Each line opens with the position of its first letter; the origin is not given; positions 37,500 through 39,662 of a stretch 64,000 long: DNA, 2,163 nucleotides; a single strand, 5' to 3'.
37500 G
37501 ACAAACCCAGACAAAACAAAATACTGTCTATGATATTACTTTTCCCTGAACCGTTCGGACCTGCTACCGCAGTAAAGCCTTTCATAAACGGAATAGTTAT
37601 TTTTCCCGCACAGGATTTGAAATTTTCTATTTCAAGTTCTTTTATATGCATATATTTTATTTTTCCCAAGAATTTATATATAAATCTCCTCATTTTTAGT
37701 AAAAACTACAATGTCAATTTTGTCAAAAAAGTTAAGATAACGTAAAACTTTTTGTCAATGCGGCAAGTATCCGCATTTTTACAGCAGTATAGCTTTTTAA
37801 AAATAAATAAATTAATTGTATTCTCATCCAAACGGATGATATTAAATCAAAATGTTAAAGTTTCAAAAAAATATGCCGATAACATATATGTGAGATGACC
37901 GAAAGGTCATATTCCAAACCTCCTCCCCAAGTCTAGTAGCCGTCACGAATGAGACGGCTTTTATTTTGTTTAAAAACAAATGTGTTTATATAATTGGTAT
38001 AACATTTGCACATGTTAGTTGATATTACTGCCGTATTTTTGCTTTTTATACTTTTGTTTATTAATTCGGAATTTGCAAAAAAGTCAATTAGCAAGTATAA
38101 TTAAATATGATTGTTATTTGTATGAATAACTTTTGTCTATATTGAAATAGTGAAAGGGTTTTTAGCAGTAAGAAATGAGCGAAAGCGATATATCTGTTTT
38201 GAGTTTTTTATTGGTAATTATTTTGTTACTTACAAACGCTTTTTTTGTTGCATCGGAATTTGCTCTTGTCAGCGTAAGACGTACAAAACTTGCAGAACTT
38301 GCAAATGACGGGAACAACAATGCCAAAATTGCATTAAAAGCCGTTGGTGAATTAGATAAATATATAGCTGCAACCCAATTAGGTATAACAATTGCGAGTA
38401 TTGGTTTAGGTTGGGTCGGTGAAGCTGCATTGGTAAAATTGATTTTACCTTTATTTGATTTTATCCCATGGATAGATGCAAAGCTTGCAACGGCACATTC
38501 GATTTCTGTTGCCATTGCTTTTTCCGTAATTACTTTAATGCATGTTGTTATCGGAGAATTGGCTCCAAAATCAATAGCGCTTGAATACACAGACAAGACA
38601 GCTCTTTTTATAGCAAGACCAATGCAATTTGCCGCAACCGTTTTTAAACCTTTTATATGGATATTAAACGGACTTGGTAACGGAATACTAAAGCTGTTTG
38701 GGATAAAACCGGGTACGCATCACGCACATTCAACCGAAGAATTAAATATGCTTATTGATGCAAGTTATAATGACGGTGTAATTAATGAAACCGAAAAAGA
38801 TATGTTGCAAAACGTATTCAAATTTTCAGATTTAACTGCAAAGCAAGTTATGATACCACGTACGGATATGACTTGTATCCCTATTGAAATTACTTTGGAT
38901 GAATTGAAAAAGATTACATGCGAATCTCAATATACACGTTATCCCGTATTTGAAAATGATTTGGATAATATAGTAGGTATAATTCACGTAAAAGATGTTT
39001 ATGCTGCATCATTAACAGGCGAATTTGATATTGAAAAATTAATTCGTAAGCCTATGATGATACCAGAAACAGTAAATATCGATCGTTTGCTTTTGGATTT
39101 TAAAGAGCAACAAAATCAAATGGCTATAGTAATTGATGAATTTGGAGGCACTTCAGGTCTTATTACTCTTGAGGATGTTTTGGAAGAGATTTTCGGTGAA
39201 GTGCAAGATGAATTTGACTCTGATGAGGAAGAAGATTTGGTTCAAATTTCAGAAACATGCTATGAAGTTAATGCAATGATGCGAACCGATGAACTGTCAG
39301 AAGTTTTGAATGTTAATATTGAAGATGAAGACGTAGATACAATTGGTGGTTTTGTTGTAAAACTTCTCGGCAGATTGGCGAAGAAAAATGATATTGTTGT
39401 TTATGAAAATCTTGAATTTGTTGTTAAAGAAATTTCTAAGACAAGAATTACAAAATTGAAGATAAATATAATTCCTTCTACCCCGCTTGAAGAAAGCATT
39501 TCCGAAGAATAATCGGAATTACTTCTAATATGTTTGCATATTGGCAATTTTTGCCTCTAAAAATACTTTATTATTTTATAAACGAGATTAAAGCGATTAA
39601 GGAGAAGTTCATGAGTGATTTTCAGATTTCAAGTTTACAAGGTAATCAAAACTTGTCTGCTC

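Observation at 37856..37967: Exact sigma-28 (FliA) consensus promoter driving a ~78-nt terminated RNA with a CCUCCUCCCC core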

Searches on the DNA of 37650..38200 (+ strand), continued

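Call 79: search_rna_families(sources=[L118, L123, L070], threshold=evalue, max_evalue=5)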
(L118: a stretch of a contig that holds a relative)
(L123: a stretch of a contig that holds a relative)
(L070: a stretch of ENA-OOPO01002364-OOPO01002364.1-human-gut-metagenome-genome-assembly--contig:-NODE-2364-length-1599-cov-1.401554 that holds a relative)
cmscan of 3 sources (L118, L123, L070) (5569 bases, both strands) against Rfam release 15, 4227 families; matches with E-value up to 5: 4.
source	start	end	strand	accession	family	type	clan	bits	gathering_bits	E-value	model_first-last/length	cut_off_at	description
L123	562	603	-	RF02578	tsr25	Gene; sRNA;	-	27.8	63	0.0054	140-181/181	no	S. aureus tsr25 small RNA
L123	552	613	+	RF03225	mir-2763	Gene; miRNA;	-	24.8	50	0.1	1-83/83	no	mir-2763 microRNA precursor family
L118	1172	1206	+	RF01319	CRISPR-DR6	Gene; CRISPR;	-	22.8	39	0.27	1-30/30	no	CRISPR RNA direct repeat element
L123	297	359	-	RF01962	RMST_1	Gene; lncRNA;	-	17.1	40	1.5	1-61/61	no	Rhabdomyosarcoma 2 associated transcript conserved region 1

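Call 85: search_with_rna_model(model_id=R1, sources=[L133, L134], max_evalue=1, filters=off)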
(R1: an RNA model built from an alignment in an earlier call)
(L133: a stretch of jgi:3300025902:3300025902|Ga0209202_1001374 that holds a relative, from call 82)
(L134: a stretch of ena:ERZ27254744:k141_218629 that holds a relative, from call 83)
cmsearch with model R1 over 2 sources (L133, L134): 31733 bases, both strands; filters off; matches with E-value up to 1: 4.
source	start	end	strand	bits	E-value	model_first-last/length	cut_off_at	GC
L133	7998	8066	-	13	0.47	1-81/81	no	0.39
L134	3293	3344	+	12.6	0.59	1-81/81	no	0.23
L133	2103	2165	+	12.5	0.64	1-81/81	no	0.37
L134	2116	2149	-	12.2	0.74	1-81/81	no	0.26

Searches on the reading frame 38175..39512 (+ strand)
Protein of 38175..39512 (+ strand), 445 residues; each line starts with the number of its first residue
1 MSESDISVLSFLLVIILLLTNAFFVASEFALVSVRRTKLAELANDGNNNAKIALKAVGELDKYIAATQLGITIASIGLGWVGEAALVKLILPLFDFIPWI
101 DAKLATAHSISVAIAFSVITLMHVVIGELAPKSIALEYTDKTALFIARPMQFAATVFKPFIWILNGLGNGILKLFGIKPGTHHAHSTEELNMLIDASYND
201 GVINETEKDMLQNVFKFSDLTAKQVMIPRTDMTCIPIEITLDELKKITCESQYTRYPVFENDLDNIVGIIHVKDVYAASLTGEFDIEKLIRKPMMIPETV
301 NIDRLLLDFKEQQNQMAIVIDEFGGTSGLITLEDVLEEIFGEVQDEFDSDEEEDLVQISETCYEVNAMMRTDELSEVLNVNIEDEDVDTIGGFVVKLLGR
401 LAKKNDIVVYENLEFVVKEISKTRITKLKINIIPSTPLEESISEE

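Call 9: search_protein_families(library=pfam, proteins=[window:38175-39512:+])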
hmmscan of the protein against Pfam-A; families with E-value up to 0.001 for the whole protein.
window:38175-39512:+ (445 aa): 3 families
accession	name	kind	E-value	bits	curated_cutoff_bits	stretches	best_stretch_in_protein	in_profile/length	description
PF01595.25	CNNM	-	1.7e-55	187.9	28.4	1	13-207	2-181/181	Cyclin M transmembrane N-terminal domain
PF03471.22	CorC_HlyC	-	4.9e-20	71.8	27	1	357-432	2-79/81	Transporter associated domain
PF00571.33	CBS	-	4e-11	43.5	24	1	227-278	4-54/57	CBS domain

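Call 11: find_related_loci(query=window:38175-39512:+, collection=genome_contigs, flank=5000)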
Query window:38175-39512:+ (445 aa) in genome_contigs; peptide patterns used: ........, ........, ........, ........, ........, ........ (x = any residue, [..] = any of these).
64 stretches matched a pattern; 16 encode a relative of the query (tblastn E <= 1e-3); 16 distinct loci.
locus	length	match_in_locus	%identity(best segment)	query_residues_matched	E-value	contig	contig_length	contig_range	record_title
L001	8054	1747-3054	82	1-436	0e+0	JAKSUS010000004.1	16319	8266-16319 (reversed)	MAG: Candidatus Gastranaerophilales bacterium isolate Horse_feces339 MAG339_4, whole genome shotgun sequence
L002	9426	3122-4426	82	1-434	0e+0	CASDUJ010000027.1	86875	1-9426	uncultured bacterium isolate CO.O38.metabat-bins.471 genome assembly, contig: CO.O38.metabat-bins.471.fa_k141_6586841, w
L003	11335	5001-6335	73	1-444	0e+0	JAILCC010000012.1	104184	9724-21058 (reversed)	MAG: bacterium isolate RUI575 k141_15583019_flag=1_multi=20.8614_len=104184, whole genome shotgun sequence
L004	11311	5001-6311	49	8-440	7e-138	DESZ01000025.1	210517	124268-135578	MAG TPA_asm: Cyanobacteria bacterium UBA3301 UBA3301_contig_16161, whole genome shotgun sequence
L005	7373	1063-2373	49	8-440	1e-137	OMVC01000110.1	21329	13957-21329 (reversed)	uncultured bacterium isolate hRUG901 genome assembly, contig: NODE_2881_length_21329_cov_10.6113, whole genome shotgun s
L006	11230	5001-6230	40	21-430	9e-89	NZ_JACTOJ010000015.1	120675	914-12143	Clostridium sp. 19966 contig00015, whole genome shotgun sequence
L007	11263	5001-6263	38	12-432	1e-86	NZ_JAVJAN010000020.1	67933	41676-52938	Clostridium aquiflavi strain 5 N-1 Scaffolds_20_67933, whole genome shotgun sequence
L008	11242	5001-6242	36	21-432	2e-80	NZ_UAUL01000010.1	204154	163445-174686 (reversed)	Sarcina ventriculi strain NCTC12966, whole genome shotgun sequence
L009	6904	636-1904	35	10-432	1e-80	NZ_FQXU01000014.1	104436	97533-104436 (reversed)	Clostridium intestinale DSM 6191, whole genome shotgun sequence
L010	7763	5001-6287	38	8-438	2e-78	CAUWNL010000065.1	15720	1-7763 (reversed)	MAG: uncultured Sarcina sp. isolate SRS15956990__bin71 genome assembly, contig: SRS15956990_NODE_2717_length_15720_cov_5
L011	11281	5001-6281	33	7-432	4e-77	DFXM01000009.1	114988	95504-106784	MAG TPA_asm: Clostridium sp. UBA4108 UBA4108_contig_1218, whole genome shotgun sequence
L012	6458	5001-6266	35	21-441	2e-70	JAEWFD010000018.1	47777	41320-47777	MAG: Bacillota bacterium isolate OH_PBlB_170 k127_544647, whole genome shotgun sequence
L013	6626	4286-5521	35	21-430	4e-70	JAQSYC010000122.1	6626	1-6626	MAG: Clostridia bacterium isolate L_E1_T20_A_bin.72 scaffold_27413, whole genome shotgun sequence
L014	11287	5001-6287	33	8-432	2e-60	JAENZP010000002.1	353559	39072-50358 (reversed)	MAG: Desulfoscipio geothermicus isolate BM5_bin.10 BM5_bin10_NODE_8_length_353559_cov_225.843787, whole genome shotgun s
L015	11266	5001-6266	35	21-440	7e-58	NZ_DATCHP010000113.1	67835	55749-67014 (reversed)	MAG: Acetobacterium sp. isolate SMAG_U7836 k141_515893, whole genome shotgun sequence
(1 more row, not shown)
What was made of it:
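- The window's own CNNM is 82% identical to that of a Gastranaerophilales genome assembled from a metagenome (call 11).
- Tried and rejected: Synteny through CNNM in GTDB genomes (call 11).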

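Call 52: find_encoding_contigs(protein=window:38175-39512:+, flank=2000, max_places=6)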
Protein window:38175-39512:+ (445 aa): no gene with exactly this product is on record in the collection.
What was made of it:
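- Tried and rejected: Exact look-up of the window's CNNM protein: not on record (call 52).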

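Call 80: find_homologous_proteins(query=L002:7565-8410:+, max_evalue=1e-30)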
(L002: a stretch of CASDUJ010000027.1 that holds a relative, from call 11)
Query L002:7565-8410:+ (281 aa): 7870 proteins with E <= 1e-30 among 8000 candidates; the best 120 are listed.
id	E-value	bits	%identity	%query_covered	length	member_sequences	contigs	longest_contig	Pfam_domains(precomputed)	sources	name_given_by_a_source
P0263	1.3e-154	531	92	100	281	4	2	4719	PF00700.28,PF00669.26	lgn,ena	-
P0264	3.7e-152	523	90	100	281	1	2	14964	PF00700.28,PF00669.26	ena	-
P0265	2.3e-149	513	90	100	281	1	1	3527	PF00700.28,PF00669.26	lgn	-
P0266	2.9e-149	513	89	100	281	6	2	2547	PF00700.28,PF00669.26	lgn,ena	-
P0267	9.9e-149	511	89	100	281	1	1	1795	PF00700.28,PF00669.26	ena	-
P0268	5.8e-148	509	90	100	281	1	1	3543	PF00700.28,PF00669.26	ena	-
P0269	6.3e-148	509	89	100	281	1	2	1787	PF00700.28,PF00669.26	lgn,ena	-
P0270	1.4e-147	508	89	100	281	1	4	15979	PF00700.28,PF00669.26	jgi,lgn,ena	-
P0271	3.0e-147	507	88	100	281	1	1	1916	PF00700.28,PF00669.26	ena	-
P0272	3.5e-147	506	89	100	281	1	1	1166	PF00700.28,PF00669.26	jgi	-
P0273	3.7e-147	506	89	100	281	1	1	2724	PF00700.28,PF00669.26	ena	-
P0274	4.3e-147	506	88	100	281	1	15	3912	PF00700.28,PF00669.26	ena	-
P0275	2.2e-146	504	88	100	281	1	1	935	PF00700.28,PF00669.26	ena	-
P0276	2.6e-146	503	88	100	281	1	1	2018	PF00700.28,PF00669.26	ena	-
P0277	3.6e-146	503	88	100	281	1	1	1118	PF00700.28,PF00669.26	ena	-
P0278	1.5e-137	475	83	100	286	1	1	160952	PF00700.28,PF00669.26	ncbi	-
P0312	1.6e-86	308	56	100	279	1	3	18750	PF00700.28,PF00669.26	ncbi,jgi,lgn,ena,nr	ncbi:MAG TPA: flagellin [Candidatus Gastranaerophilales bacterium]|nr:flagellin [Candidatus Gastrana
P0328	4.7e-85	303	56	100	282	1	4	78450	PF00700.28,PF00669.26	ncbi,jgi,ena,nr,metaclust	ncbi:MAG: hypothetical protein A2Y25_01205 [Candidatus Melainabacteria bacterium GWF2_37_15]|nr:MAG:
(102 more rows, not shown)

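Call 81: find_encoding_contigs(protein=P0278, flank=10000, max_places=1)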
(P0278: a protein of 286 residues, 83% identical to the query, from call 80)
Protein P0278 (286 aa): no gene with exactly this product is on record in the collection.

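Call 82: find_encoding_contigs(protein=P0312, flank=10000, max_places=1)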
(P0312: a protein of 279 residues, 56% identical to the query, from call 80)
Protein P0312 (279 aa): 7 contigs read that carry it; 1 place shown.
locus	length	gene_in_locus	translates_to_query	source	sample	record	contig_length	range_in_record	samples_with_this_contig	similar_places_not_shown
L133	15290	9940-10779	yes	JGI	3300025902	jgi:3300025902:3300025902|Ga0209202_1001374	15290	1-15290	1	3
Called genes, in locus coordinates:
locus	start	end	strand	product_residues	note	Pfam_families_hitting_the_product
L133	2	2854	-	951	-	?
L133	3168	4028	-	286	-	-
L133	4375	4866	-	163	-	PF13202:EF-hand_5 (faint)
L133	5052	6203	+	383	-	PF00696:AA_kinase, PF01472:PUA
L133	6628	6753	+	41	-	-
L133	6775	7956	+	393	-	-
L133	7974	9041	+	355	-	PF02540:NAD_synthase (weak), PF03054:tRNA_Me_trans, PF06508:QueC, PF24167:DUF7411 (weak), PF20259:tRNA_Me_trans_M, PF20258:tRNA_Me_trans_C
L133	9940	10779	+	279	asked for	PF00669:Flagellin_N, PF00700:Flagellin_C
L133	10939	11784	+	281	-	PF00669:Flagellin_N, PF00700:Flagellin_C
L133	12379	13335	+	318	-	PF00005:ABC_tran, PF13304:AAA_21, PF08352:oligo_HPY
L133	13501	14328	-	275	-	PF00089:Trypsin (faint), PF13365:Trypsin_2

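Call 83: find_encoding_contigs(protein=P0328, flank=10000, max_places=1)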
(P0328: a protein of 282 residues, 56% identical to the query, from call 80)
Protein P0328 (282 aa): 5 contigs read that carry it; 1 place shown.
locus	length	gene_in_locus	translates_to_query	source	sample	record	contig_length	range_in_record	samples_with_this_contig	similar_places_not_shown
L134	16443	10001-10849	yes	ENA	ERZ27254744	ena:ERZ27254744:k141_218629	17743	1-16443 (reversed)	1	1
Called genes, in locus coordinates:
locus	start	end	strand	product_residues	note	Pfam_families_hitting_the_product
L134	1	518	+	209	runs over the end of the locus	PF00156:Pribosyltran (weak)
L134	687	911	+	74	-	-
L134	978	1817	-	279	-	PF03631:Virul_fac_BrkB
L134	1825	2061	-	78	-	-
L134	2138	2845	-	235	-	PF07719:TPR_2 (faint), PF13432:TPR_16 (faint), PF00515:TPR_1 (faint), PF12895:ANAPC3 (faint), PF13181:TPR_8 (faint), PF13424:TPR_12 (faint)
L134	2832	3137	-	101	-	PF02599:CsrA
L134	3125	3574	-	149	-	PF02623:FliW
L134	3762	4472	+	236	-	PF04481:DUF561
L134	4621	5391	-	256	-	PF05690:ThiG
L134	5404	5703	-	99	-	-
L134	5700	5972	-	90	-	-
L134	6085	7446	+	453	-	PF08245:Mur_ligase_M, PF08353:MurT_C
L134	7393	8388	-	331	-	PF01075:Glyco_transf_9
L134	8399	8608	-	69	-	-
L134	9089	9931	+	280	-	PF00669:Flagellin_N, PF00700:Flagellin_C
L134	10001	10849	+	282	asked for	PF00669:Flagellin_N, PF00700:Flagellin_C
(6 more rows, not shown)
